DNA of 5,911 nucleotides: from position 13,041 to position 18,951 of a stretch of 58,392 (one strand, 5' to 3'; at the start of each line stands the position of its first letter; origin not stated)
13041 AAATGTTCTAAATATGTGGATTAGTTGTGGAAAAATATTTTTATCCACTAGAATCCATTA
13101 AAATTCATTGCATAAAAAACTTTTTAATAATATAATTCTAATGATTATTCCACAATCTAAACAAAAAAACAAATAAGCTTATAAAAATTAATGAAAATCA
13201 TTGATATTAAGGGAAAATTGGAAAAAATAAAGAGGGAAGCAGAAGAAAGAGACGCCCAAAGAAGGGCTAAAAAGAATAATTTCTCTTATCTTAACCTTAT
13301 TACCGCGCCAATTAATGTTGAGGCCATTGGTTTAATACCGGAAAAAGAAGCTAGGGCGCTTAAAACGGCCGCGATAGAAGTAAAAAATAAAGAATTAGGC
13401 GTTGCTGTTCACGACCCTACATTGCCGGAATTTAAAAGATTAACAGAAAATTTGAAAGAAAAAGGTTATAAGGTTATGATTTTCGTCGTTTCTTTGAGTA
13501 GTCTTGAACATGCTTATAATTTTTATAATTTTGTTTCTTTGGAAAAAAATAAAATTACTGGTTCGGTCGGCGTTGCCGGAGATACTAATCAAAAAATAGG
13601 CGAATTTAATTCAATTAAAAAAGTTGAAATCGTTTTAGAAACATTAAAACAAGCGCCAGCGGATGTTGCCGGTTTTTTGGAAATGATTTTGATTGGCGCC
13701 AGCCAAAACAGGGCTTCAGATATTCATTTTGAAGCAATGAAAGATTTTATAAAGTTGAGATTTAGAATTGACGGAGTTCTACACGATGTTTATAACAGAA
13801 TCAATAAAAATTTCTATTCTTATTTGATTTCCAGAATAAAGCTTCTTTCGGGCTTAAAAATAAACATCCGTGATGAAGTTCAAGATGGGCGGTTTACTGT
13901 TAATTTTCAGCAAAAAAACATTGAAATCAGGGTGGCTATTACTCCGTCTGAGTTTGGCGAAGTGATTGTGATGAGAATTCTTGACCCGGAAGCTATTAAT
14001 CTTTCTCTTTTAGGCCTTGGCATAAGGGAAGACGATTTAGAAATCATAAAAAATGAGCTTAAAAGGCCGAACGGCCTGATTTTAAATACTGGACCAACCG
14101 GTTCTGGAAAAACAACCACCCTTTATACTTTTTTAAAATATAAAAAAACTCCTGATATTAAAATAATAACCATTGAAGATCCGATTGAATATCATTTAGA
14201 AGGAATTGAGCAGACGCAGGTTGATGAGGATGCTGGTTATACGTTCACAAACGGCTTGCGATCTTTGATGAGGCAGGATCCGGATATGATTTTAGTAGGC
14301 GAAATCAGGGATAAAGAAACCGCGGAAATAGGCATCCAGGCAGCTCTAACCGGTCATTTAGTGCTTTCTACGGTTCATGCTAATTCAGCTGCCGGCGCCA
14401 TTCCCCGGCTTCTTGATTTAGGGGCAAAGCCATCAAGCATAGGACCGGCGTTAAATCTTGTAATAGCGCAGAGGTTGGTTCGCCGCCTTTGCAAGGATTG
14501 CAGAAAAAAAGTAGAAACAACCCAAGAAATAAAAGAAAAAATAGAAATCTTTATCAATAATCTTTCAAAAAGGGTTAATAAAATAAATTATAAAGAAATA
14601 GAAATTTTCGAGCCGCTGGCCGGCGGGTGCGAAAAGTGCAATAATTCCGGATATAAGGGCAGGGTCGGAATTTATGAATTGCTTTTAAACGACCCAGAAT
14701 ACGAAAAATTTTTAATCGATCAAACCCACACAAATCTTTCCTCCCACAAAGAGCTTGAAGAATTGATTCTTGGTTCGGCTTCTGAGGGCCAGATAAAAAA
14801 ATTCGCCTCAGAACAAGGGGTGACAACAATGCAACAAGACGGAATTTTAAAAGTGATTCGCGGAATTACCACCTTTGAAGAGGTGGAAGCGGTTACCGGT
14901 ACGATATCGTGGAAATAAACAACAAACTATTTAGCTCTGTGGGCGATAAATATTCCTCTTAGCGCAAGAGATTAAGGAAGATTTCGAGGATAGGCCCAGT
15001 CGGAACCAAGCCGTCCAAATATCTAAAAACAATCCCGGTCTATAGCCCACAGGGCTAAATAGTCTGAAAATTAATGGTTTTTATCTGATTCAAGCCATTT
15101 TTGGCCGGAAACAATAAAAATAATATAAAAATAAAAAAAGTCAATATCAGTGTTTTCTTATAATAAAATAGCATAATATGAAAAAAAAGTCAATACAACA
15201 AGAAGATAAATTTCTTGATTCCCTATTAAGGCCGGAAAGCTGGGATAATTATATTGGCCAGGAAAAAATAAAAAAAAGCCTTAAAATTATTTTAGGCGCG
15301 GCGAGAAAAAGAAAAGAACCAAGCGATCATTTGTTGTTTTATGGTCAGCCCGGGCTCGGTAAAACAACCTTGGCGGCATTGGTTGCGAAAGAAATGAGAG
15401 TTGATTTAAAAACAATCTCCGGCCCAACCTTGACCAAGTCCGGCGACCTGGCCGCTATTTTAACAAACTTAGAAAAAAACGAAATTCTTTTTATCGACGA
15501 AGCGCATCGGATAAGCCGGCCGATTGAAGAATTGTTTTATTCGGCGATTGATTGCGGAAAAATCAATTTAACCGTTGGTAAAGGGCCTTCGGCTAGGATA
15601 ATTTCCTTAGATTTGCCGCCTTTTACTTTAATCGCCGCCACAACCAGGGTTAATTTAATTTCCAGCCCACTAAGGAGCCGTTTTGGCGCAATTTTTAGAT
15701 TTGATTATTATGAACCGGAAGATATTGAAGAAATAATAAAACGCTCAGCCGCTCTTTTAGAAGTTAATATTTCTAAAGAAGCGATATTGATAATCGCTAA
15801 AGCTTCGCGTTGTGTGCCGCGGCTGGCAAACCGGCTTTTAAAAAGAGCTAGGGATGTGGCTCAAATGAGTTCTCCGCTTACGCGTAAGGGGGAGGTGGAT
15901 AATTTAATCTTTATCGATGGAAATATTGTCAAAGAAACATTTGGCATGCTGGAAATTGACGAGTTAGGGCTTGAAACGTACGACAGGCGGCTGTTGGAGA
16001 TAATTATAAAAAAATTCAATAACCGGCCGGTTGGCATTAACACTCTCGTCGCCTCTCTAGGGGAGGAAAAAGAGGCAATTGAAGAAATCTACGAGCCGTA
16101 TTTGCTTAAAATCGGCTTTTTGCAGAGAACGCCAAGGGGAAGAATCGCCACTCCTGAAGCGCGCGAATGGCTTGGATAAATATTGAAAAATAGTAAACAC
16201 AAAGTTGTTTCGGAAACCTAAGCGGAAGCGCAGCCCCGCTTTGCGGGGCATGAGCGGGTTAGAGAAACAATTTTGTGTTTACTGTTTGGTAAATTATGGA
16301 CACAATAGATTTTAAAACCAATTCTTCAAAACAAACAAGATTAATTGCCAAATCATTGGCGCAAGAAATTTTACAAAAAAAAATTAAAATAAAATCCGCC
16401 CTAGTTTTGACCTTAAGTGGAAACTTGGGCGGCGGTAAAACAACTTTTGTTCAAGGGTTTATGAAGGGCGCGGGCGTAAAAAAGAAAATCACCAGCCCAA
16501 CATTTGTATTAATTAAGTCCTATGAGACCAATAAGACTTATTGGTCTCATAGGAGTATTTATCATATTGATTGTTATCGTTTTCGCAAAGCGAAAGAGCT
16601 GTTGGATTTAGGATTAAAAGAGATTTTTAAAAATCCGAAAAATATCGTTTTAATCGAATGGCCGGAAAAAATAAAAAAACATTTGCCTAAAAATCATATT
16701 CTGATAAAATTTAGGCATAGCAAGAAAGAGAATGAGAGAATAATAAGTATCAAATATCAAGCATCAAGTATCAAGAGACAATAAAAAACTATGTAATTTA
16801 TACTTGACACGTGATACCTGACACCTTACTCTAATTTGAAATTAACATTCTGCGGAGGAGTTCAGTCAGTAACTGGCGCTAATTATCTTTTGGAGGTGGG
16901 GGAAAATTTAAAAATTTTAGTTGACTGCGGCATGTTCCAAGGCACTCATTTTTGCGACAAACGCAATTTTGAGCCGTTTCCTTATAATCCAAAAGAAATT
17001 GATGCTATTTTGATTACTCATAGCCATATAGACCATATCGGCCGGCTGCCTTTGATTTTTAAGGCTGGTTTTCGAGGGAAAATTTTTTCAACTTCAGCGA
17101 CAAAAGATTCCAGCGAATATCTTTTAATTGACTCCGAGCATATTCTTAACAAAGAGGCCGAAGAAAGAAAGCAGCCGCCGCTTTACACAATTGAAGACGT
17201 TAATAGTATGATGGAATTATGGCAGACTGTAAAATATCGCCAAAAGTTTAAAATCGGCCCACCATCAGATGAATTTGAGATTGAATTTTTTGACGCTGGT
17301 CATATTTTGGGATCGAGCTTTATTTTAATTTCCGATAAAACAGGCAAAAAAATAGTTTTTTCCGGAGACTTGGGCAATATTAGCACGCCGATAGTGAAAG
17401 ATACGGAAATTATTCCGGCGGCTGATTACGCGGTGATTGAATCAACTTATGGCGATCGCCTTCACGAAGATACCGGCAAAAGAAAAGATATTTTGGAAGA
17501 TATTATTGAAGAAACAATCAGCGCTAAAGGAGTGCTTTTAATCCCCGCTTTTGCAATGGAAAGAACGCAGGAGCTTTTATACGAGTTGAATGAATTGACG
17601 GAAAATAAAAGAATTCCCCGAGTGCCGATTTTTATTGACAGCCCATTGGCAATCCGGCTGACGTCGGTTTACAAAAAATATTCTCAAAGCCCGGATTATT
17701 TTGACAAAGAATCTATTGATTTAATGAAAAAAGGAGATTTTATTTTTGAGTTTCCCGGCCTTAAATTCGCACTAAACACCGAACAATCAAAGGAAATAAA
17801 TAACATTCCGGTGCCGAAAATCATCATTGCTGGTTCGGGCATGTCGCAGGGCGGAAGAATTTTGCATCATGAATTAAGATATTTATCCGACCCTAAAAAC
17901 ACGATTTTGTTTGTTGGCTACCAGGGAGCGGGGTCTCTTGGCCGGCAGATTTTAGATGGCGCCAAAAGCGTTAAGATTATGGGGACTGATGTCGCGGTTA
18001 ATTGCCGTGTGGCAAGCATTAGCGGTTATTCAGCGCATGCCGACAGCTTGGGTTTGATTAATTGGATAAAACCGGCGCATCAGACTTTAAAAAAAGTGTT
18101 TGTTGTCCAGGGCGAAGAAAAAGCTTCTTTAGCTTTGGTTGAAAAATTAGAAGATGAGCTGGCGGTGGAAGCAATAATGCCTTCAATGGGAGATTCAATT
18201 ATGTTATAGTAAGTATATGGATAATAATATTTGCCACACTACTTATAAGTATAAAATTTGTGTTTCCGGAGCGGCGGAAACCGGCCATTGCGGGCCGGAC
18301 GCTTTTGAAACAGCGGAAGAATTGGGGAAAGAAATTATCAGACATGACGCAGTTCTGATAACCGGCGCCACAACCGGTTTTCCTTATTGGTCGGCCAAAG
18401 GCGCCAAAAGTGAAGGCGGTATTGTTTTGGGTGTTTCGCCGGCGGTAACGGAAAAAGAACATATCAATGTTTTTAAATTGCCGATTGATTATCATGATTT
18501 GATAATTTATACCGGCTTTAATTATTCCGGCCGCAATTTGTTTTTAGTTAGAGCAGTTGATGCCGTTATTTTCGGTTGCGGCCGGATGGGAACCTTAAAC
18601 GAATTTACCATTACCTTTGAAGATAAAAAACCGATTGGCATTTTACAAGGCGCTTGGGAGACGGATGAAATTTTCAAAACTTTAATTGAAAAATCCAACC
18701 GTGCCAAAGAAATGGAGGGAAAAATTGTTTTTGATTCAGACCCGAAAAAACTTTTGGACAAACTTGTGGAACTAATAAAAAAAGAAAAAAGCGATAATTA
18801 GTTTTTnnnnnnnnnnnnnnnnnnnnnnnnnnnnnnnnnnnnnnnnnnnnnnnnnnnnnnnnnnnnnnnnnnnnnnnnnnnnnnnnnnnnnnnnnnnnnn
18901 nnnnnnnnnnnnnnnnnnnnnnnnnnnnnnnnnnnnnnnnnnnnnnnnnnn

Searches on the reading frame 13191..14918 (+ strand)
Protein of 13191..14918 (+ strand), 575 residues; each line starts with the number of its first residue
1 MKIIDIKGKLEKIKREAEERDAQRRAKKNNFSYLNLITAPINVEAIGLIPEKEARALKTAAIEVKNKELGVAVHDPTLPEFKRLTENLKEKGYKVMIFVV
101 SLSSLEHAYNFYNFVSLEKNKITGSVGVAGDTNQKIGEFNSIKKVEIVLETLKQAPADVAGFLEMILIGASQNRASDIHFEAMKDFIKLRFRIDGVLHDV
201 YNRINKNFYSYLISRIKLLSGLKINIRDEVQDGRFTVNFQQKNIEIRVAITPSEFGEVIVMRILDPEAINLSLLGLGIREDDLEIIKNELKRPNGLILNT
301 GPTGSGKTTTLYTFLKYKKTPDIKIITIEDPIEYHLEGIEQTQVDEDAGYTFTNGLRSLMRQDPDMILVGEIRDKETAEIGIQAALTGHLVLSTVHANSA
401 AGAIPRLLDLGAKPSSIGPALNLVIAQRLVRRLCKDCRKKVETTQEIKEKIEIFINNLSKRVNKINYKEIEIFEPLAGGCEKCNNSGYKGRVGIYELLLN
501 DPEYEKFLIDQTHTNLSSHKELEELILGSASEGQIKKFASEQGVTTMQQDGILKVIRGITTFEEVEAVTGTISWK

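Call 12: search_protein_families(library=pfam, proteins=[window:13191-14918:+], max_evalue=0.01)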
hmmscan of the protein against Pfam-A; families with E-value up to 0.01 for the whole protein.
window:13191-14918:+ (575 aa): 4 families
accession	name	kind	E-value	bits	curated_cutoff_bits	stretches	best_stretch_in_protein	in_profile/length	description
PF00437.27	T2SSE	-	3.7e-116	388.2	24.9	1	159-565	8-368/370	Type II/IV secretion system protein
PF13191.12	AAA_16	-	0.0068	17.3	32.6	0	279-413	5-129/167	AAA ATPase domain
PF05157.20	MshEN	-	0.0073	16.7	23.1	0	33-104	5-75/90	MshEN domain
PF06414.18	Zeta_toxin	-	0.01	15.8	22.3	0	291-360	14-84/199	Zeta toxin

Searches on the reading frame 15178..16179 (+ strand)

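Call 12: search_protein_families(library=pfam, proteins=[window:15178-16179:+], max_evalue=0.01)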
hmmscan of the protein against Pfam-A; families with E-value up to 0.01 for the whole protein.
window:15178-16179:+ (333 aa): 15 families
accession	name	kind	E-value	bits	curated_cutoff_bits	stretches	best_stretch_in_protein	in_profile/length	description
PF05496.18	RuvB_N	-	1.7e-65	220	27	1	17-174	1-158/159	Holliday junction DNA helicase RuvB P-loop domain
PF05491.19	RuvB_C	-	1.3e-23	83.2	24.7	1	262-332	1-71/72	RuvB C-terminal winged helix domain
PF00004.35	AAA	-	1.3e-20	74.7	21.2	1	52-176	1-130/131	ATPase family associated with various cellular activities (AAA)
PF17864.7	AAA_lid_4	-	2.1e-17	63.1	27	1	178-232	1-55/74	RuvB AAA lid domain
PF07728.20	AAA_5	-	3.2e-06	27.6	22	1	51-169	1-139/139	AAA domain (dynein-related subfamily)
PF13401.12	AAA_22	-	8.9e-05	23.3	27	0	51-94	7-54/130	AAA domain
PF00910.28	RNA_helicase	-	0.00012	23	21.5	1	53-132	2-83/105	RNA helicase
PF06068.19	TIP49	-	0.00034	20.3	23.8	1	23-77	24-78/347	TIP49 P-loop domain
PF01078.27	Mg_chelatase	-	0.00041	20.2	20.3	0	26-69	6-42/207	Magnesium chelatase, subunit ChlI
PF20720.3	nSTAND3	-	0.0013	18.9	27.2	1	47-108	15-73/155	Novel STAND NTPase 3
PF05673.19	DUF815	-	0.0013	18.4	23.8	0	23-108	28-115/249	Protein of unknown function (DUF815)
PF24883.2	NPHP3_N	-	0.0033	18.1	24.8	0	46-75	19-48/164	Nephrocystin 3, N-terminal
PF02367.23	TsaE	-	0.0037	17.6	26.6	1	45-86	17-57/128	Threonylcarbamoyl adenosine biosynthesis protein TsaE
PF13173.12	AAA_14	-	0.0066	16.9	27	0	53-115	6-77/129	AAA domain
PF13191.12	AAA_16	-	0.0071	17.3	32.6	0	28-74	5-49/167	AAA ATPase domain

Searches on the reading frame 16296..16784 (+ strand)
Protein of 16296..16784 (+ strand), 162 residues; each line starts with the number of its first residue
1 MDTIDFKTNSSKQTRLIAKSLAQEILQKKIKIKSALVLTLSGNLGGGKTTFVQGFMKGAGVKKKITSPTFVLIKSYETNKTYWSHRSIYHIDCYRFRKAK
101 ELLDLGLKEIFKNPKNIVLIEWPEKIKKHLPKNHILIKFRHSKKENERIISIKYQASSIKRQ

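Call 12: search_protein_families(library=pfam, proteins=[window:16296-16784:+], max_evalue=0.01)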
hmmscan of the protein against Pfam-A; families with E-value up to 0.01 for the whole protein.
window:16296-16784:+ (162 aa): 1 family
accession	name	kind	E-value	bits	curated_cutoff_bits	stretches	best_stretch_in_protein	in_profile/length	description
PF02367.23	TsaE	-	2.8e-36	124.7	26.6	1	9-148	2-126/128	Threonylcarbamoyl adenosine biosynthesis protein TsaE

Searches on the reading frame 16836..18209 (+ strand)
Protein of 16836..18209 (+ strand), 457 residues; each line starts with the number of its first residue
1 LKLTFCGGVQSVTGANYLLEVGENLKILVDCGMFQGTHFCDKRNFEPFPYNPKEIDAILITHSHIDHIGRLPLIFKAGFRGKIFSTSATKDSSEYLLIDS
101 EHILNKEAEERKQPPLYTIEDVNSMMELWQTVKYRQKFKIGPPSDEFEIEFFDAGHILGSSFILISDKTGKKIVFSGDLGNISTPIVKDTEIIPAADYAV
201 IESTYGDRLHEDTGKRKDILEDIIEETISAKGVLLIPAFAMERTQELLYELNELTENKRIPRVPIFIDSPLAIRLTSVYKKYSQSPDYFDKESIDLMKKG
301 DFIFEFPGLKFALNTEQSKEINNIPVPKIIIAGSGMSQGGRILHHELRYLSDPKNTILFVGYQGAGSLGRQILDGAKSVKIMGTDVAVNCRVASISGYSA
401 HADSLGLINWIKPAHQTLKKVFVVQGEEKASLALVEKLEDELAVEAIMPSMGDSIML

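Call 12: search_protein_families(library=pfam, proteins=[window:16836-18209:+], max_evalue=0.01)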
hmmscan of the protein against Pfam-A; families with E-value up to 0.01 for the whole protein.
window:16836-18209:+ (457 aa): 6 families
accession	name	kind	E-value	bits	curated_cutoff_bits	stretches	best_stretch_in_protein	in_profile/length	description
PF10996.14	Beta-Casp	-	3.4e-36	124.8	27.7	1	244-372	1-120/120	Beta-Casp domain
PF16661.11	Lactamase_B_6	-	5.5e-18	65.5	27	1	18-178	1-161/193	Metallo-beta-lactamase superfamily domain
PF07521.17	RMMBL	-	3.5e-13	49.8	21.6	1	386-449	2-63/63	Zn-dependent metallo-hydrolase RNA specificity domain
PF00753.33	Lactamase_B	-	4.7e-11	43.4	22.7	1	17-77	9-66/196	Metallo-beta-lactamase superfamily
PF12706.13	Lactamase_B_2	-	1.4e-10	41.6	27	1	27-205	3-166/200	Beta-lactamase superfamily domain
PF13483.12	Lactamase_B_3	-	0.009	16.4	24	0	10-69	3-51/160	Beta-lactamase superfamily domain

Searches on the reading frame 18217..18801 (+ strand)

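Call 30: search_protein_families(library=pfam, proteins=[window:18217-18801:+], max_evalue=0.001)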
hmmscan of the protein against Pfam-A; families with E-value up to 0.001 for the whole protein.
window:18217-18801:+ (194 aa): 2 families
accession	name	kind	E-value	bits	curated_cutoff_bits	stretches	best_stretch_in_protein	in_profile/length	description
PF18306.6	LDcluster4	-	3.8e-33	114.7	26.3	1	11-161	1-139/151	SLOG cluster4 family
PF03641.19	Lysine_decarbox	-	0.00031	21.4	27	1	60-182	5-130/131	Possible lysine decarboxylase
